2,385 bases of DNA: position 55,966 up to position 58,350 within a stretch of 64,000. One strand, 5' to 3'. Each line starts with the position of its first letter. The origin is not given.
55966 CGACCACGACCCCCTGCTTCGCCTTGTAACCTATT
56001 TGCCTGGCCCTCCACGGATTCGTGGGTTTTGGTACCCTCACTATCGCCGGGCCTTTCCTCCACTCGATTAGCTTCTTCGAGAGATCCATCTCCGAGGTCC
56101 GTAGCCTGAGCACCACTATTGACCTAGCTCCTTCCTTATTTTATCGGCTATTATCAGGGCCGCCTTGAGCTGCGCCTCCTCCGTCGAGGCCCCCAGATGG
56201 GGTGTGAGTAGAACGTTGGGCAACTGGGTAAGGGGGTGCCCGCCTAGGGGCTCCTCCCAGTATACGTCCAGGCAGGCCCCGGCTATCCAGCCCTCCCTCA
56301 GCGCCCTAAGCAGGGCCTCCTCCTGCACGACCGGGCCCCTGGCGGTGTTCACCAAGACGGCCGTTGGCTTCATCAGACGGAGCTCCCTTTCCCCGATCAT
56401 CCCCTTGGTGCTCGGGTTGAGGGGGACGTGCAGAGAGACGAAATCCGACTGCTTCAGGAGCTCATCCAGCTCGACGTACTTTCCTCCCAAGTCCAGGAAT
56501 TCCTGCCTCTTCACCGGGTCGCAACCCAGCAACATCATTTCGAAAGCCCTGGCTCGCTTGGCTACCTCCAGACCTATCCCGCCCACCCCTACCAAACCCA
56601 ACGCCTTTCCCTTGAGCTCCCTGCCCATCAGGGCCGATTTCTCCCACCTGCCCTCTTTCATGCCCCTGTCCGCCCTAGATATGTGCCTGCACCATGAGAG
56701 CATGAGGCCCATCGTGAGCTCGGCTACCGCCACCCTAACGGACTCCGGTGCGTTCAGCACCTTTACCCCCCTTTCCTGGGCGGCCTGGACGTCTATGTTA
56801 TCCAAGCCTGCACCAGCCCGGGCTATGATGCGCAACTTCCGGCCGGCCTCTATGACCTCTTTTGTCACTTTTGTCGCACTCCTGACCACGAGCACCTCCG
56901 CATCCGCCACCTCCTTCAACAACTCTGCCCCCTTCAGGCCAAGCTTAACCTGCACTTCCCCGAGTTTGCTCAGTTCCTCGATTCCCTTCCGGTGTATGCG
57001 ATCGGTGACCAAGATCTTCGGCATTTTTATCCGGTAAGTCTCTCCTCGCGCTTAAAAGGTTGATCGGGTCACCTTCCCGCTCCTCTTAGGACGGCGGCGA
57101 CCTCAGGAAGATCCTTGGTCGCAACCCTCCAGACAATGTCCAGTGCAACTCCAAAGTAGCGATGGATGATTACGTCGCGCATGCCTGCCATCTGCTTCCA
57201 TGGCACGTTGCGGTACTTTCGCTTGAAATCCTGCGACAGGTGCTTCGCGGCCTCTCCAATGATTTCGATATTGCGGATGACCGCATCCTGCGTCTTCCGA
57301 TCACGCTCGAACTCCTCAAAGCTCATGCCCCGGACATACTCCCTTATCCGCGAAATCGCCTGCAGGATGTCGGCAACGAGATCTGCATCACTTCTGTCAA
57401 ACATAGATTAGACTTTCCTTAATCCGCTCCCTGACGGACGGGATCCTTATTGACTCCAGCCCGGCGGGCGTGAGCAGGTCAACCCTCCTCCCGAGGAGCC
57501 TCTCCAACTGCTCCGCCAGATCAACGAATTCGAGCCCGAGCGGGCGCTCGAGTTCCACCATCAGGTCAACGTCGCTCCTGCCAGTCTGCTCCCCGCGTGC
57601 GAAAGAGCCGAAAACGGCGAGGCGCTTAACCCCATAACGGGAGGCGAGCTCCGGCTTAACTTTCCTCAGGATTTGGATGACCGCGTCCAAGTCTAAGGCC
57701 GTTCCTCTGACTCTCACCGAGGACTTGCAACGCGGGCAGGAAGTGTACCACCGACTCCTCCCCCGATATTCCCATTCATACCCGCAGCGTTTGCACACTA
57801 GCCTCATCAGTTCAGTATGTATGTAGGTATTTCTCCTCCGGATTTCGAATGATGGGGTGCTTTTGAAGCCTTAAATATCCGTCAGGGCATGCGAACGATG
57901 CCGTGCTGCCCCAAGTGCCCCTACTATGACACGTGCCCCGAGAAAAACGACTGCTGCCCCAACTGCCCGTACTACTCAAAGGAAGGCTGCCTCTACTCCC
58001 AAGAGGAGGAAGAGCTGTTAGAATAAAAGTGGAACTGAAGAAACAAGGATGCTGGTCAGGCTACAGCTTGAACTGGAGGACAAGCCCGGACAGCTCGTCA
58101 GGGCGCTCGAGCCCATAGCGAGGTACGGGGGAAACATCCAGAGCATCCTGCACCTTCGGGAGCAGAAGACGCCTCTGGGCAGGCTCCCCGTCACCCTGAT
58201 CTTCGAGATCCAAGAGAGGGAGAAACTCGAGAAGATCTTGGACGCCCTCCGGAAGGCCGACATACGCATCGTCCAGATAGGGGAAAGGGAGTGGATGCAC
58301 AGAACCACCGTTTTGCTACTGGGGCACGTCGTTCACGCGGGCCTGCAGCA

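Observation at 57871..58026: Uncalled 42-aa Cys-rich miniprotein with a duplicated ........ motif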

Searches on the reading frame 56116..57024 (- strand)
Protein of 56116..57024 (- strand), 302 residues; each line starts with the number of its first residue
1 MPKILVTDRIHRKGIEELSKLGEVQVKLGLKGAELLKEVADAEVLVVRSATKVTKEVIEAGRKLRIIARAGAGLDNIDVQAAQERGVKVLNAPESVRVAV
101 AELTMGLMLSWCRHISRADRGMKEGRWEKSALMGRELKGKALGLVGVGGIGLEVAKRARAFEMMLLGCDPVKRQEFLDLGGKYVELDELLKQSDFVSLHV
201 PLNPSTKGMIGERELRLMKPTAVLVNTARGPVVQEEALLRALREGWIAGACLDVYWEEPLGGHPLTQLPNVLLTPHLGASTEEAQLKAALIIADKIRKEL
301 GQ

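Call 3: search_protein_families(library=pfam, proteins=[window:56116-57024:-], max_evalue=1)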
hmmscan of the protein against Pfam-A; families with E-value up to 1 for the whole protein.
window:56116-57024:- (302 aa): 2 families
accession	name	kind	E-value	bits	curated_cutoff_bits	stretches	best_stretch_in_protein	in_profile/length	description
PF02826.25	2-Hacid_dh_C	-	3.4e-64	215.9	25.1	1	105-278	1-178/178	D-isomer specific 2-hydroxyacid dehydrogenase, NAD binding domain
PF00389.36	2-Hacid_dh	-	2.1e-33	115.3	24.6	1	4-298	1-122/134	D-isomer specific 2-hydroxyacid dehydrogenase, catalytic domain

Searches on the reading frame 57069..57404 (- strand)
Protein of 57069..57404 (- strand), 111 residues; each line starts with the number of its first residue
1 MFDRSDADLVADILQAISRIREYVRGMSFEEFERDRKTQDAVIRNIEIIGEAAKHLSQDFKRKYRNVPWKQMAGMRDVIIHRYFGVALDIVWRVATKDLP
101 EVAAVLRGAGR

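Call 3: search_protein_families(library=pfam, proteins=[window:57069-57404:-], max_evalue=1)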
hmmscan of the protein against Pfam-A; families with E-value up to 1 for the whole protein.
window:57069-57404:- (111 aa): 2 families
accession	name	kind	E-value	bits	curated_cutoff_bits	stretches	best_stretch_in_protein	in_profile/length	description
PF01934.22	HepT-like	-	1.1e-33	116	23.5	1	13-106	1-117/120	Ribonuclease HepT-like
PF18733.6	HEPN_LA2681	-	0.11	12.2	27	1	15-87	81-158/204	LA2681-like HEPN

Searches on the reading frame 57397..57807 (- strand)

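Call 3: search_protein_families(library=pfam, proteins=[window:57397-57807:-], max_evalue=1)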
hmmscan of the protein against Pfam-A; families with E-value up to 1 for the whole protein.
window:57397-57807:- (136 aa): 19 families
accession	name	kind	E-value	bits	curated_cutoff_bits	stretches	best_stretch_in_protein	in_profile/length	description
PF01909.29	NTP_transf_2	-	4.1e-17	62.8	21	1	47-136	1-93/93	Nucleotidyltransferase domain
PF18765.7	Polbeta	-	9.2e-10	39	26.9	1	49-113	2-68/93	Polymerase beta, Nucleotidyltransferase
PF22600.2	MTPAP-like_central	-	0.00022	21.8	27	1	42-103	21-82/139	Poly(A) RNA polymerase, mitochondrial-like, central palm domain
PF01155.25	HypA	-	0.0036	17.7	28.9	1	2-38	70-105/112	Hydrogenase/urease nickel incorporation, metallochaperone, hypA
PF08274.17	Zn_Ribbon_YjdM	-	0.0055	17.1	30.8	1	3-13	20-30/30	PhnA Zinc-Ribbon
PF03445.19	DUF294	-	0.011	16.1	21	1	44-114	33-100/138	Putative nucleotidyltransferase DUF294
PF08271.17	Zn_Ribbon_TF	-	0.011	15.8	29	1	3-15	20-32/43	TFIIB zinc-binding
PF09723.15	Zn_ribbon_8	-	0.04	14.4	34.4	1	4-31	7-37/41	Zinc ribbon domain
PF07874.16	DUF1660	-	0.044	14.7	21.4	1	1-29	1-32/63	Prophage protein (DUF1660)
PF10620.15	MdcG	-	0.084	13.2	26.5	1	75-111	49-85/121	Phosphoribosyl-dephospho-CoA transferase MdcG C-terminal domain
PF13717.11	Zn_ribbon_4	-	0.12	12.8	30.3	0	22-33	3-14/36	zinc-ribbon domain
PF12773.13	DZR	-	0.13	12.9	27.3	1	4-33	14-36/45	Double zinc ribbon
PF23430.1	DUF7117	-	0.13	12.2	28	1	5-31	9-33/232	Family of unknown function (DUF7117)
PF14311.12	DUF4379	-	0.18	12.5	24.5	1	5-29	30-55/56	Probable Treble clef zinc finger domain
PF13248.11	Zn_ribbon_3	-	0.18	11.8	27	0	22-32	3-13/26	zinc-ribbon domain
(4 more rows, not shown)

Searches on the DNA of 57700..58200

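Call 48: search_rna_families(source=window, start=57700, end=58200, threshold=evalue, max_evalue=1)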
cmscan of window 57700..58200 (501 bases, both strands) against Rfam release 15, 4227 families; matches with E-value up to 1: 1.
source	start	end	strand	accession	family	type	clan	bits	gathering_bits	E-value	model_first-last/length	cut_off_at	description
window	57748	57811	-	RF01276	sR53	Gene; snRNA; snoRNA; CD-box;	-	17.6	49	0.095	1-60/60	no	Small nucleolar RNA sR53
